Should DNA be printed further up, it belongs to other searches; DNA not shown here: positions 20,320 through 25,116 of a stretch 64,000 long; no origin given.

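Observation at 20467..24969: Complete four-step phosphorelay (H1-D1-H2-D2) plus an extra atypical receiver, fused in one polypeptide to apparently active GGDEF and EAL domains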

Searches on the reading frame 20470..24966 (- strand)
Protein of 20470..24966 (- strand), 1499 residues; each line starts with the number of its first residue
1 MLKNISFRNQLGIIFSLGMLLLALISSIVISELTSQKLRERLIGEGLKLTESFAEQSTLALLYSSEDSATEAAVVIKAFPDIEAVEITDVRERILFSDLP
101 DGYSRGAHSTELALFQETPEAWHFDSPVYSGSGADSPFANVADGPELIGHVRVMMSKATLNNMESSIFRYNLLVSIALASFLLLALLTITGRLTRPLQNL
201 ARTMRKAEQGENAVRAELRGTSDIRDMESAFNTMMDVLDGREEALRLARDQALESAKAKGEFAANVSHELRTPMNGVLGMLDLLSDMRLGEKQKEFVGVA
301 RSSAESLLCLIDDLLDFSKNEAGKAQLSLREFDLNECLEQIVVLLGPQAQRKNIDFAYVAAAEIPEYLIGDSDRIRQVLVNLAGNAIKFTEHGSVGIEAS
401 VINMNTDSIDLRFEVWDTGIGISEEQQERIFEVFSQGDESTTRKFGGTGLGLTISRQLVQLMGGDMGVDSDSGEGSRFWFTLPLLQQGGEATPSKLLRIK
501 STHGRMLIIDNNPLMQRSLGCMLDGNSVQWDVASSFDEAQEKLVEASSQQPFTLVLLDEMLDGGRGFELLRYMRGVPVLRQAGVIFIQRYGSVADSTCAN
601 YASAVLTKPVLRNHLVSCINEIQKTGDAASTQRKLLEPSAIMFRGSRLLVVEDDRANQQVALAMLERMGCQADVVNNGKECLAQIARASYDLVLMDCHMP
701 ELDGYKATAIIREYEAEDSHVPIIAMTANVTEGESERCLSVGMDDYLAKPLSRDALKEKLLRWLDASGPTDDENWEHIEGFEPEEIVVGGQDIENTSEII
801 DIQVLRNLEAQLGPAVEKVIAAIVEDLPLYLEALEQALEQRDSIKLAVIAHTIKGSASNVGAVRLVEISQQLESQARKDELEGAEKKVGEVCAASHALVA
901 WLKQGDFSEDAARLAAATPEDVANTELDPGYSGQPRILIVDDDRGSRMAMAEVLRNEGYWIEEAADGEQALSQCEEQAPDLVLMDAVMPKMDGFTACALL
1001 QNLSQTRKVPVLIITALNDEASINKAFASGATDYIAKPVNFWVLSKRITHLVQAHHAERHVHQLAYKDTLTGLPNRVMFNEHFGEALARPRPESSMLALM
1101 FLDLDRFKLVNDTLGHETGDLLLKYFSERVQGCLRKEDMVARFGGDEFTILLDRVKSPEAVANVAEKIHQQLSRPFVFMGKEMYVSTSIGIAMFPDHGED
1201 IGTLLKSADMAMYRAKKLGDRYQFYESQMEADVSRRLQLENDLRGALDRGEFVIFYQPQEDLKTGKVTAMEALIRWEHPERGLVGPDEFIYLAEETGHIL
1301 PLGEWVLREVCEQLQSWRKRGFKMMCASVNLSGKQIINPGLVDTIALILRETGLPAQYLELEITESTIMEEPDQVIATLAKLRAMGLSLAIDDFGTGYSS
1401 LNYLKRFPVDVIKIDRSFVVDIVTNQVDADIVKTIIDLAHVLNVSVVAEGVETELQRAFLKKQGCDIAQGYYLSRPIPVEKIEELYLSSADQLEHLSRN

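Call 5: search_protein_families(library=pfam, proteins=[window:20470-24966:-], max_evalue=0.1)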
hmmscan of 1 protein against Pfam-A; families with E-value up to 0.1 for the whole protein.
window:20470-24966:- (1499 aa): 10 families
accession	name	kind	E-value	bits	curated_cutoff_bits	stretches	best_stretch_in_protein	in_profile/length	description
PF00563.25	EAL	-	2.4e-77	259.9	31.3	1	1241-1476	2-236/236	EAL domain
PF00072.30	Response_reg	-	4.1e-67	223.8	30.2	3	937-1048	1-110/111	Response regulator receiver domain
PF00990.26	GGDEF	-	9.7e-49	165.7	23.8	1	1065-1219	1-158/161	Diguanylate cyclase, GGDEF domain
PF02518.31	HATPase_c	-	1.1e-29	103.6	26.4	1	370-484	1-109/111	Histidine kinase-, DNA gyrase B-, and HSP90-like ATPase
PF00512.31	HisKA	-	4.1e-20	72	26.9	1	258-323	1-66/66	His Kinase A (phospho-acceptor) domain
PF01627.28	Hpt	-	8.1e-14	52.1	24.6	1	821-894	4-77/84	Hpt domain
PF00672.30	HAMP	-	2.7e-07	31.2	25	1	189-238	2-51/53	HAMP domain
PF23198.2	PDE8A_N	-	0.00013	22.4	29.6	0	649-739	14-104/147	PDE8A-like, N-terminal domain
PF06490.17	FleQ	-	0.0004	21.1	22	0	647-735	1-84/108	Flagellar regulatory protein FleQ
PF24896.1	Receiver_CRE1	-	0.028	15.1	27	0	642-694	3-64/136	AHK4/CRE1/WOL first receiver domain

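Call 6: search_protein_families(library=ncbifam, proteins=[window:20470-24966:-], max_evalue=0.01)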
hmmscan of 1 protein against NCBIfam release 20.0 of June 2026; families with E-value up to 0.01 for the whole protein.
window:20470-24966:- (1499 aa): 187 families (the best 25 are shown)
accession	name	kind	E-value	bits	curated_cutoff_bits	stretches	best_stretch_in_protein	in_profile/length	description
NF008318.0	PRK11107.1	equivalog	4e-149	498.4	890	2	245-879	279-889/920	two-component sensor histidine kinase BarA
NF045675.1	PhdiestaseDibA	equivalog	1.1e-142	476.6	980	1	1055-1483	193-622/623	phosphodiesterase DibA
TIGR02956.1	TMAO_torS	equivalog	5.3e-139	465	676.5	3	201-630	408-827/967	TMAO reductase system sensor histidine kinase/response regulator TorS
NF007474.0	PRK10060.1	equivalog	2.1e-124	416.2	782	1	1051-1488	223-656/663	cyclic di-GMP phosphodiesterase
NF053781.1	cdiGMPphdstlr2612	equivalog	6.5e-118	395.1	1600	1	1045-1487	823-1266/1268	Tlr1612 family c-di-GMP phosphodiesterase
NF011874.0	PRK15347.1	equivalog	7.5e-116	388.3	852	4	154-486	281-616/921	two component system sensor kinase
NF008467.0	PRK11359.1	equivalog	2.2e-109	366.6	857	1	1055-1484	366-790/800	oxygen-sensing cyclic-di-GMP phosphodiesterase DosP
NF008302.0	PRK11091.1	equivalog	9.5e-109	364.7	838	3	246-631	269-651/779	aerobic respiration two-component sensor histidine kinase ArcB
NF052458.1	PhdiestGepA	equivalog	3.1e-105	353.2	1200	1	1097-1481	451-836/840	phosphodiesterase GepA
NF045901.1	HisKinLetSLeg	equivalog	4.2e-105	352.6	1650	2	234-766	268-791/906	two-component system sensor histidine kinase LetS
NF041947.1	LuxQ_Vibrio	equivalog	2.7e-100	336.6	1200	3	246-493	459-705/843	quorum-sensing autoinducer 2 sensor kinase/phosphatase LuxQ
NF008099.0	PRK10841.1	equivalog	1.9e-95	320.5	920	2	242-764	453-940/949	two-component system sensor histidine kinase RcsC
NF038297.2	hybrid_HK_HrmK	equivalog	2.4e-89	300.6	725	3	250-582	225-565/607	hybrid histidine kinase/response regulator HrmK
NF008807.1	PRK11829.1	equivalog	2.3e-87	293.7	733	1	1057-1492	234-668/670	biofilm formation regulator HmsP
NF007135.0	PRK09581.1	equivalog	1.3e-83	281.4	474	3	1062-1219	289-448/457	PleD family two-component system response regulator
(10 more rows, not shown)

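Call 10: find_homologous_proteins(query=window:20470-24966:-, max_evalue=1e-50)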
Query window:20470-24966:- (1499 aa): 7872 proteins with E <= 1e-50 among 8000 candidates; the best 120 are listed.
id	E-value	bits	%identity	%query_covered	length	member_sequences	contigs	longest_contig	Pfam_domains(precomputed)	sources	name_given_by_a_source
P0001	0.0e+0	3327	100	100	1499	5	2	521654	PF00672.31,PF02518.32,PF00512.32,PF00563.26,PF00990.27,PF00072.31,PF01627.29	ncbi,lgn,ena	-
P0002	0.0e+0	2973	89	100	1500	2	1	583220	PF00672.31,PF02518.32,PF00512.32,PF23198.2,PF00563.26,PF00990.27,PF00072.31,PF01627.29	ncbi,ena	-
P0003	0.0e+0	2702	90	90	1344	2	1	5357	PF00672.31,PF02518.32,PF00512.32,PF23198.2,PF00563.26,PF00990.27,PF00072.31,PF01627.29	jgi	jgi:diguanylate cyclase (GGDEF)-like protein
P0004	0.0e+0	2426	73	100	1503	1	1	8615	PF00672.31,PF02518.32,PF00512.32,PF00563.26,PF00990.27,PF00072.31,PF01627.29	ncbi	-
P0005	0.0e+0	2228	68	99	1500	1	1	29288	PF00672.31,PF02518.32,PF00512.32,PF00563.26,PF00990.27,PF00072.31,PF01627.29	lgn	-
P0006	0.0e+0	1998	61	100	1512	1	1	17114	PF02518.32,PF00512.32,PF00563.26,PF00990.27,PF00072.31,PF01627.29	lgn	-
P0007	0.0e+0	1895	61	99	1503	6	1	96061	PF02518.32,PF00512.32,PF00563.26,PF00990.27,PF00072.31,PF01627.29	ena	-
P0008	0.0e+0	1726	55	99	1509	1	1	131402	PF02518.32,PF24896.2,PF00512.32,PF23198.2,PF00563.26,PF00990.27,PF00072.31,PF01627.29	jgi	jgi:diguanylate cyclase (GGDEF)-like protein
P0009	0.0e+0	1628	52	99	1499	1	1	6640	PF02518.32,PF24896.2,PF00512.32,PF00563.26,PF00990.27,PF00072.31,PF01627.29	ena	-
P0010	0.0e+0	1628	52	99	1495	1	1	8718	PF02518.32,PF00512.32,PF23198.2,PF00563.26,PF00990.27,PF00072.31,PF01627.29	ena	-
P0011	0.0e+0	1627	52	99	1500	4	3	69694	PF00672.31,PF02518.32,PF00512.32,PF00563.26,PF00990.27,PF00072.31,PF01627.29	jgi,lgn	jgi:diguanylate cyclase (GGDEF)-like protein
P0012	0.0e+0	1627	52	99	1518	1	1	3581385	PF00672.31,PF02518.32,PF00512.32,PF23198.2,PF00563.26,PF00990.27,PF00072.31,PF01627.29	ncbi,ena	-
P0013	0.0e+0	1626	52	99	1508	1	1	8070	PF02518.32,PF00512.32,PF23198.2,PF00563.26,PF00990.27,PF00072.31,PF01627.29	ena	-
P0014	0.0e+0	1617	52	99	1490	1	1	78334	PF02518.32,PF00512.32,PF23198.2,PF00563.26,PF00990.27,PF00072.31,PF01627.29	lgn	-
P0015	0.0e+0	1616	52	99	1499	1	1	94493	PF02518.32,PF24896.2,PF00512.32,PF23198.2,PF00563.26,PF00990.27,PF00072.31,PF01627.29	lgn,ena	-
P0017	0.0e+0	1608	52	99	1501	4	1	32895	PF00672.31,PF09984.16,PF02518.32,PF00512.32,PF00563.26,PF00990.27,PF00072.31,PF01627.29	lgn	-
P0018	0.0e+0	1604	52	99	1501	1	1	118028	PF00672.31,PF09984.16,PF02518.32,PF00512.32,PF00563.26,PF00990.27,PF00072.31,PF01627.29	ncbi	ncbi:MAG: EAL domain-containing protein [Pseudomonadales bacterium]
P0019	0.0e+0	1594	52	99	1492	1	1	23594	PF02518.32,PF00512.32,PF00563.26,PF00990.27,PF00072.31,PF01627.29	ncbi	-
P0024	0.0e+0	1561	50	99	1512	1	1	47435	PF02518.32,PF00512.32,PF23198.2,PF00563.26,PF00990.27,PF00072.31,PF01627.29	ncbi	-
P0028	0.0e+0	1523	51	99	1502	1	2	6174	PF00672.31,PF09984.16,PF02518.32,PF24896.2,PF00512.32,PF23198.2,PF00563.26,PF00990.27,PF00072.31,PF01627.29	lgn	-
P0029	0.0e+0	1499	50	99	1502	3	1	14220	PF00672.31,PF09984.16,PF02518.32,PF00512.32,PF00563.26,PF00990.27,PF00072.31,PF01627.29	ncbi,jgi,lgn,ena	-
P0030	0.0e+0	1498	50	99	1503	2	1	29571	PF09984.16,PF02518.32,PF00512.32,PF00563.26,PF00990.27,PF00072.31,PF01627.29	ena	-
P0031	0.0e+0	1492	50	99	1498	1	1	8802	PF00672.31,PF09984.16,PF02518.32,PF00512.32,PF00563.26,PF00990.27,PF00072.31,PF01627.29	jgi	jgi:diguanylate cyclase (GGDEF)-like protein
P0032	0.0e+0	1490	50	99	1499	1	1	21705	PF09984.16,PF02518.32,PF24896.2,PF00512.32,PF23198.2,PF00563.26,PF00990.27,PF00072.31,PF01627.29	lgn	-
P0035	0.0e+0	1473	50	99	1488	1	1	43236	PF02518.32,PF00512.32,PF00563.26,PF00990.27,PF00072.31,PF01627.29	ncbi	-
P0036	0.0e+0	1470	50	99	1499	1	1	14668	PF00672.31,PF02518.32,PF00512.32,PF00563.26,PF00990.27,PF00072.31,PF01627.29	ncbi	-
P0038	0.0e+0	1466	50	99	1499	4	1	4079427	PF09984.16,PF02518.32,PF00512.32,PF23198.2,PF00563.26,PF00990.27,PF00072.31,PF01627.29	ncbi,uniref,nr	ncbi:diguanylate cyclase [Nitrosococcus halophilus Nc 4]|uniref:Diguanylate cyclase n=1 Tax=Nitrosoc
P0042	0.0e+0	1454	49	99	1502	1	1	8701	PF00672.31,PF09984.16,PF02518.32,PF00512.32,PF00563.26,PF00990.27,PF00072.31,PF01627.29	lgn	-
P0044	0.0e+0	1449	49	99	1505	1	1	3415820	PF02518.32,PF00512.32,PF00563.26,PF00990.27,PF00072.31,PF01627.29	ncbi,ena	-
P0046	0.0e+0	1447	49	99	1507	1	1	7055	PF09984.16,PF02518.32,PF00512.32,PF23198.2,PF00563.26,PF00990.27,PF00072.31,PF01627.29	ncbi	-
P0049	0.0e+0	1439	48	99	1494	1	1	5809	PF09984.16,PF02518.32,PF24896.2,PF00512.32,PF00563.26,PF00990.27,PF00072.31,PF01627.29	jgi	jgi:diguanylate cyclase (GGDEF)-like protein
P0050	0.0e+0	1439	49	99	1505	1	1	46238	PF09984.16,PF02518.32,PF00512.32,PF00563.26,PF00990.27,PF00072.31,PF01627.29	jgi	jgi:diguanylate cyclase (GGDEF)-like protein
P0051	0.0e+0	1439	49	99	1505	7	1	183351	PF09984.16,PF02518.32,PF00512.32,PF00563.26,PF00990.27,PF00072.31,PF01627.29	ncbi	ncbi:MAG: EAL domain-containing protein [Candidatus Nitrosoglobus sp.]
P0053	0.0e+0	1436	49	99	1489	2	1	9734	PF00672.31,PF09984.16,PF02518.32,PF00512.32,PF23198.2,PF00563.26,PF00990.27,PF00072.31,PF01627.29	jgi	jgi:diguanylate cyclase (GGDEF)-like protein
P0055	0.0e+0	1436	49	99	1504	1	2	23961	PF09984.16,PF02518.32,PF00512.32,PF23198.2,PF00563.26,PF00990.27,PF00072.31,PF01627.29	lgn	-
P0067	0.0e+0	1420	48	99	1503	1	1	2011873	PF09984.16,PF02518.32,PF00512.32,PF23198.2,PF00563.26,PF00990.27,PF00072.31,PF01627.29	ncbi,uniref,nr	ncbi:diguanylate phosphodiesterase [Candidatus Nitrosoglobus terrae]|uniref:Diguanylate phosphodiest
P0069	0.0e+0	1411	48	100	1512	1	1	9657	PF00672.31,PF09984.16,PF02518.32,PF00512.32,PF23198.2,PF00563.26,PF00990.27,PF00072.31,PF01627.29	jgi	jgi:diguanylate cyclase (GGDEF)-like protein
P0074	0.0e+0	1401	47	100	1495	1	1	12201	PF09984.16,PF02518.32,PF00512.32,PF00563.26,PF00990.27,PF00072.31,PF01627.29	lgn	-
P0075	0.0e+0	1400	48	100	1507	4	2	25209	PF09984.16,PF02518.32,PF24896.2,PF00512.32,PF23198.2,PF00563.26,PF00990.27,PF00072.31,PF01627.29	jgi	jgi:diguanylate cyclase (GGDEF)-like protein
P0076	0.0e+0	1397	51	89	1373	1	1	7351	PF09984.16,PF02518.32,PF00512.32,PF23198.2,PF00563.26,PF00990.27,PF00072.31,PF01627.29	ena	-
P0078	0.0e+0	1393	47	99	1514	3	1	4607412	PF02518.32,PF00512.32,PF23198.2,PF00563.26,PF00990.27,PF00072.31,PF01627.29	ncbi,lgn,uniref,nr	ncbi:EAL domain-containing protein [Methylomagnum ishizawai]|uniref:EAL domain-containing protein n=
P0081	0.0e+0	1388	47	99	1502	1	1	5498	PF09984.16,PF02518.32,PF00512.32,PF23198.2,PF00563.26,PF00990.27,PF00072.31,PF01627.29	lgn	-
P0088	0.0e+0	1379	48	98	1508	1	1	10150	PF09984.16,PF02518.32,PF00512.32,PF23198.2,PF00563.26,PF00990.27,PF00072.31,PF01627.29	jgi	jgi:diguanylate cyclase (GGDEF)-like protein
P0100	0.0e+0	1355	46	99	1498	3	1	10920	PF00672.31,PF09984.16,PF02518.32,PF00512.32,PF00563.26,PF00990.27,PF00072.31,PF01627.29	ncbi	-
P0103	0.0e+0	1349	45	99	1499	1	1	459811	PF00672.31,PF09984.16,PF02518.32,PF00512.32,PF23198.2,PF00563.26,PF00990.27,PF00072.31,PF01627.29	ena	-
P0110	0.0e+0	1333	44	99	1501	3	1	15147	PF00672.31,PF09984.16,PF02518.32,PF00512.32,PF23198.2,PF00563.26,PF00990.27,PF00072.31,PF01627.29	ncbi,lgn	-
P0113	0.0e+0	1328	44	99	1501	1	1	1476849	PF00672.31,PF02518.32,PF00512.32,PF23198.2,PF00563.26,PF00990.27,PF00072.31,PF01627.29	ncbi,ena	-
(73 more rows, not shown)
